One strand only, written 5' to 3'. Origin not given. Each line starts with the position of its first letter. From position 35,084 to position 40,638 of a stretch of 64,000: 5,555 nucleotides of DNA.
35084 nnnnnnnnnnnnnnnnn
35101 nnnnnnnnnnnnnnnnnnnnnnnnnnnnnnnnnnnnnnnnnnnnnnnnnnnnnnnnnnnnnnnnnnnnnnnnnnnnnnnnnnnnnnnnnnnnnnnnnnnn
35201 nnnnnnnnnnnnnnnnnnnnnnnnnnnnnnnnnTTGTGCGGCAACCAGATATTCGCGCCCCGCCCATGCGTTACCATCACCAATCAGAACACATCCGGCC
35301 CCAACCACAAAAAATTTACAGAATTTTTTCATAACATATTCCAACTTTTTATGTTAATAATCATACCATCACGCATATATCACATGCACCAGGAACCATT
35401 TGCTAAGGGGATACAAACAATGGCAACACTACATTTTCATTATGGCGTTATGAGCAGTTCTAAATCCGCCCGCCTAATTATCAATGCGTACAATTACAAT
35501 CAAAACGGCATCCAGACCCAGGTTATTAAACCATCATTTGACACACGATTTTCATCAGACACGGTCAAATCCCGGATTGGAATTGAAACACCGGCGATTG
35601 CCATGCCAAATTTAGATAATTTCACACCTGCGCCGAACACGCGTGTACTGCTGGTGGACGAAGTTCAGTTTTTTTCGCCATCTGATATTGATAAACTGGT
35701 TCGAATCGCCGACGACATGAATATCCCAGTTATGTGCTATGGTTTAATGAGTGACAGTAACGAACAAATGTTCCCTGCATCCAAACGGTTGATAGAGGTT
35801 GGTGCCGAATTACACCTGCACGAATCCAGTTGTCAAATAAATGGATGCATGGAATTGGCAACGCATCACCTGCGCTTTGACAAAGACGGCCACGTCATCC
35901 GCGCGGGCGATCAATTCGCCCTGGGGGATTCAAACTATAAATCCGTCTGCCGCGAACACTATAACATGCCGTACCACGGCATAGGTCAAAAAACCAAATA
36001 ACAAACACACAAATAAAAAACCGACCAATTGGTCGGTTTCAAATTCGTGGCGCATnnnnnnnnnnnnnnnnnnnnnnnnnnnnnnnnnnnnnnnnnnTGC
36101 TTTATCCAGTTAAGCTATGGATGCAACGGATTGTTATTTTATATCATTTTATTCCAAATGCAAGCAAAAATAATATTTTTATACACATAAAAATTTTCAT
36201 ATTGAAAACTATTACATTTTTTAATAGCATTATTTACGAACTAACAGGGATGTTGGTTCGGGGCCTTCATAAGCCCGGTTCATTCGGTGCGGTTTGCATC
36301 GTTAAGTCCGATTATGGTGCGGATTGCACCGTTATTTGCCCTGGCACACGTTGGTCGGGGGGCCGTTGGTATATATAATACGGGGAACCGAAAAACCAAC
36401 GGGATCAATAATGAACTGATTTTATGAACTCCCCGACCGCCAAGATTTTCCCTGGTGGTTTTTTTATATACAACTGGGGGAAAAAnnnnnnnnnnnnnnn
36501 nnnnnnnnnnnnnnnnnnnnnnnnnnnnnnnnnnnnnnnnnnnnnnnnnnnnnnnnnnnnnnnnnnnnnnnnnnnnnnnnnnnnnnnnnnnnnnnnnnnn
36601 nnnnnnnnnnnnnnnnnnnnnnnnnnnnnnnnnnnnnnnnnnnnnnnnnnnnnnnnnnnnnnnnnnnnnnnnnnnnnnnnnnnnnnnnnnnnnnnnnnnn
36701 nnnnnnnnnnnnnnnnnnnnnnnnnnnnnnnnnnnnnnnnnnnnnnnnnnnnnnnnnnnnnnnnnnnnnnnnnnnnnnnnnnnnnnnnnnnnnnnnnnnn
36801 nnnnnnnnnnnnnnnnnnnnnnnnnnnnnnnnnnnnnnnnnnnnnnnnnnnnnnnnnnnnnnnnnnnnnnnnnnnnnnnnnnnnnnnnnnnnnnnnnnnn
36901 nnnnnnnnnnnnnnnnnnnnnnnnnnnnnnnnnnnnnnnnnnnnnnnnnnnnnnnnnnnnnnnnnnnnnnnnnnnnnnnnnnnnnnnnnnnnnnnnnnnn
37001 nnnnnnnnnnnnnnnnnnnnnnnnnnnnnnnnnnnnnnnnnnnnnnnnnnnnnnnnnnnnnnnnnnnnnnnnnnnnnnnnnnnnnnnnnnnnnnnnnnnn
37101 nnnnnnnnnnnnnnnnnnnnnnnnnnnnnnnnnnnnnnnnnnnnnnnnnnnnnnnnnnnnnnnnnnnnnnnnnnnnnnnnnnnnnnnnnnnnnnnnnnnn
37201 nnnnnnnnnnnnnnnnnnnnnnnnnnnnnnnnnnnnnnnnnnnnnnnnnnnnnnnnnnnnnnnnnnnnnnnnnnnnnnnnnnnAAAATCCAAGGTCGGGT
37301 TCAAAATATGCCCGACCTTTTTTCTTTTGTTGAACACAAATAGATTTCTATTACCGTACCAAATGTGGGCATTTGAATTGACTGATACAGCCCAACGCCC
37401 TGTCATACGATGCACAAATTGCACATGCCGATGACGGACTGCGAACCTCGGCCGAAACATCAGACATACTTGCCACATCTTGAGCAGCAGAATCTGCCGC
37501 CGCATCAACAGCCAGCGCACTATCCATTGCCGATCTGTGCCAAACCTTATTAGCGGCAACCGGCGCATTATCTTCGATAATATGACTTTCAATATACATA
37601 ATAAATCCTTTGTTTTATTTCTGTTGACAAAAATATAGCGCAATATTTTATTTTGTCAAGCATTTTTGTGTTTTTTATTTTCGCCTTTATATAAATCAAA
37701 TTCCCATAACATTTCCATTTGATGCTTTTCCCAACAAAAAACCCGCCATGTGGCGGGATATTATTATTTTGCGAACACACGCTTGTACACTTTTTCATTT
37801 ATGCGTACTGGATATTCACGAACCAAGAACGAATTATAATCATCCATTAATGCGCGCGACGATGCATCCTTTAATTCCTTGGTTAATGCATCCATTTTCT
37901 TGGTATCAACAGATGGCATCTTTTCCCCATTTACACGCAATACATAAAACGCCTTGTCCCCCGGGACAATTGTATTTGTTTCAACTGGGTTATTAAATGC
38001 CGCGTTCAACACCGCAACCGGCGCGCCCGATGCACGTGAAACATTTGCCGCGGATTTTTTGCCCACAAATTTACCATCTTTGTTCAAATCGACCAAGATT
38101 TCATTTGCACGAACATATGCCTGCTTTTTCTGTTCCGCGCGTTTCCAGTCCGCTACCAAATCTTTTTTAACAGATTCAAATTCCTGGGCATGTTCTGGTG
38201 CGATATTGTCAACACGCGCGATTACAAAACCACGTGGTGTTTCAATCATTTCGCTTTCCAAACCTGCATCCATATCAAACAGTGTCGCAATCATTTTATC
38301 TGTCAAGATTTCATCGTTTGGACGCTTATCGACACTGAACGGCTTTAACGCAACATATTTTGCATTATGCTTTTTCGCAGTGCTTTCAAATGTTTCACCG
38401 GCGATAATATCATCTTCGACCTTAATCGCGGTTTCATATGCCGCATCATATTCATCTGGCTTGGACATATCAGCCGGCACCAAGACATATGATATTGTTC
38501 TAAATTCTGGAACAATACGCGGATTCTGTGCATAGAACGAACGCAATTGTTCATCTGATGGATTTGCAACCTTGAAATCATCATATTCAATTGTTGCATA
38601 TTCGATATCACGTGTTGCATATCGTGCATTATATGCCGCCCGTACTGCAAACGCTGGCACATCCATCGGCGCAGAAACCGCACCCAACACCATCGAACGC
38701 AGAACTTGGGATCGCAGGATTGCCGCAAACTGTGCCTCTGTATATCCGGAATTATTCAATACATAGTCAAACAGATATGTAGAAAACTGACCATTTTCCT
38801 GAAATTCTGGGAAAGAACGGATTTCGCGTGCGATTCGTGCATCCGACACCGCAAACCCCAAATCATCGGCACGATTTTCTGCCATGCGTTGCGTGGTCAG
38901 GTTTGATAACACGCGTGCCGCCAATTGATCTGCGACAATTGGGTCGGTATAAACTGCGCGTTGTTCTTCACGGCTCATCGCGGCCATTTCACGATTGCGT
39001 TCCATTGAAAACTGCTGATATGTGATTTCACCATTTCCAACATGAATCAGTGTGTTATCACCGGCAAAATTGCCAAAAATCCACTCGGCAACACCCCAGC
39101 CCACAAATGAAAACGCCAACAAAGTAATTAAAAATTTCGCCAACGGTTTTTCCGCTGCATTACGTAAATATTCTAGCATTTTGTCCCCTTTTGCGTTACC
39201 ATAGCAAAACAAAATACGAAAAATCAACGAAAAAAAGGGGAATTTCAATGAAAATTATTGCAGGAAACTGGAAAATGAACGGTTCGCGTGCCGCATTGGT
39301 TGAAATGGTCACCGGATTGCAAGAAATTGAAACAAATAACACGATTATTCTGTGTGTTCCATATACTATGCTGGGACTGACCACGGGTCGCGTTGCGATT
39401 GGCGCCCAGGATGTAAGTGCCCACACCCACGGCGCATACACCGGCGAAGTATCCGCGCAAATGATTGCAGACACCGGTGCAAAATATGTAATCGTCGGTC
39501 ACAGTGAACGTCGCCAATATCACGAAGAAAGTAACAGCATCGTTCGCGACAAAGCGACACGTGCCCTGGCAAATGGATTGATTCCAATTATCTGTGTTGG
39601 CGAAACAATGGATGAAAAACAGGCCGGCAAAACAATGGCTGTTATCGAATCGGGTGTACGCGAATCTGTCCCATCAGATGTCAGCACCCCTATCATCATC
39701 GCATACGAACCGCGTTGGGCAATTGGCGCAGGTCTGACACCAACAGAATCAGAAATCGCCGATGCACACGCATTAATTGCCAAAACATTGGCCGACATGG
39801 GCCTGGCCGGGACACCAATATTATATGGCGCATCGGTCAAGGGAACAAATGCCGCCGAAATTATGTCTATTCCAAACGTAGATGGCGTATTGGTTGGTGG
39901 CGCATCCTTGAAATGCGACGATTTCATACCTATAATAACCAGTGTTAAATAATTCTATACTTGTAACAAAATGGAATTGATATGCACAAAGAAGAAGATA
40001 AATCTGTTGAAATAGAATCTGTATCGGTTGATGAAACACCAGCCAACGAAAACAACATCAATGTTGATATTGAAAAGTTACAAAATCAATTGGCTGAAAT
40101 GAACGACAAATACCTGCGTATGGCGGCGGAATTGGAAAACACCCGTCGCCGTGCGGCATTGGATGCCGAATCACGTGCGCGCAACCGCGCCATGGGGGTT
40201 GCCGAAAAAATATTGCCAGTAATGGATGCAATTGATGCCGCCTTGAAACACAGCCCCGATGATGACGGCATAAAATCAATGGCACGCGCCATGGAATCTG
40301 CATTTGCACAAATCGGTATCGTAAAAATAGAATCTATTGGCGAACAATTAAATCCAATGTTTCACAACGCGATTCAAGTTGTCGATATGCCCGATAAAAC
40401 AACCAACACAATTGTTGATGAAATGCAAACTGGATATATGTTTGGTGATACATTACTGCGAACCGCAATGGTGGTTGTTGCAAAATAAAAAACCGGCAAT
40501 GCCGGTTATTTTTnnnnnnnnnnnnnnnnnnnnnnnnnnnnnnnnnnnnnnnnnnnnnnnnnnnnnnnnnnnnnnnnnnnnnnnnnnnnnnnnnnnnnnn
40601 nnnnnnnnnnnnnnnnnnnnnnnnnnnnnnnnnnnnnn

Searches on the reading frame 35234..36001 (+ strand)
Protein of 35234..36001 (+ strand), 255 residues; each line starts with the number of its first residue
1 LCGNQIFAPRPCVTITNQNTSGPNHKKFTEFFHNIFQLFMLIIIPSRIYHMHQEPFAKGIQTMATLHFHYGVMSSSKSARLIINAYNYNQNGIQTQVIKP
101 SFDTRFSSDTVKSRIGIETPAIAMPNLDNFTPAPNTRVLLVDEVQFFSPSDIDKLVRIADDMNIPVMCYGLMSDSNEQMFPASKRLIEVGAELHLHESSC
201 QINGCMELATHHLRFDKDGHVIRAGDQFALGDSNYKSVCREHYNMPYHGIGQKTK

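Call 89: search_protein_families(library=pfam, proteins=[window:35234-36001:+], max_evalue=0.0001)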
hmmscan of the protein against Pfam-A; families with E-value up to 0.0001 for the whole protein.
window:35234-36001:+ (255 aa): 1 family
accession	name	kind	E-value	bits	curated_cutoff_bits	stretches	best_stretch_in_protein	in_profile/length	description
PF00265.24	TK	-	4.8e-31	108.4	20.6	1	64-243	1-176/176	Thymidine kinase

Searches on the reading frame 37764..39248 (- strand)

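Call 89: search_protein_families(library=pfam, proteins=[window:37764-39248:-], max_evalue=0.0001)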
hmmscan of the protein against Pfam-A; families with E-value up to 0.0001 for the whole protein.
window:37764-39248:- (494 aa): 3 families
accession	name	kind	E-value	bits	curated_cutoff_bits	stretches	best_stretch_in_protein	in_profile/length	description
PF13624.11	SurA_N_3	-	1.4e-33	116.5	27.2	1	24-186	1-160/162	SurA-like N-terminal domain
PF13623.11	SurA_N_2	-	1.9e-19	70.4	28.5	1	25-160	1-141/145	SurA-like N-terminal domain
PF13145.12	Rotamase_2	-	1.3e-14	55.4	27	1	230-362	1-121/121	PPIC-type PPIASE domain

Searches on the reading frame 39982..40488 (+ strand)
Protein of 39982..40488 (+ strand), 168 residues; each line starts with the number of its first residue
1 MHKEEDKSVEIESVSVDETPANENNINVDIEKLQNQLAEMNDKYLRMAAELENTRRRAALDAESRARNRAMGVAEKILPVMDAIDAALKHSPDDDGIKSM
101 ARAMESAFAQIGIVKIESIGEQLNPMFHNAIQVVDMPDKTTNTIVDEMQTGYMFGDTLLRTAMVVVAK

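Call 10: search_protein_families(library=pfam, proteins=[window:39982-40488:+], max_evalue=0.01)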
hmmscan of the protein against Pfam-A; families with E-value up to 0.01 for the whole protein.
window:39982-40488:+ (168 aa): 2 families
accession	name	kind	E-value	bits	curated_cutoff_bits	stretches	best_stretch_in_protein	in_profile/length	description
PF01025.24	GrpE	-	7.7e-37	126.9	25.8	1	19-168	9-165/165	GrpE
PF16526.10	CLZ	-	0.0065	17.3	26.7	0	17-56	20-59/71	C-terminal leucine zipper domain of cyclic nucleotide-gated channels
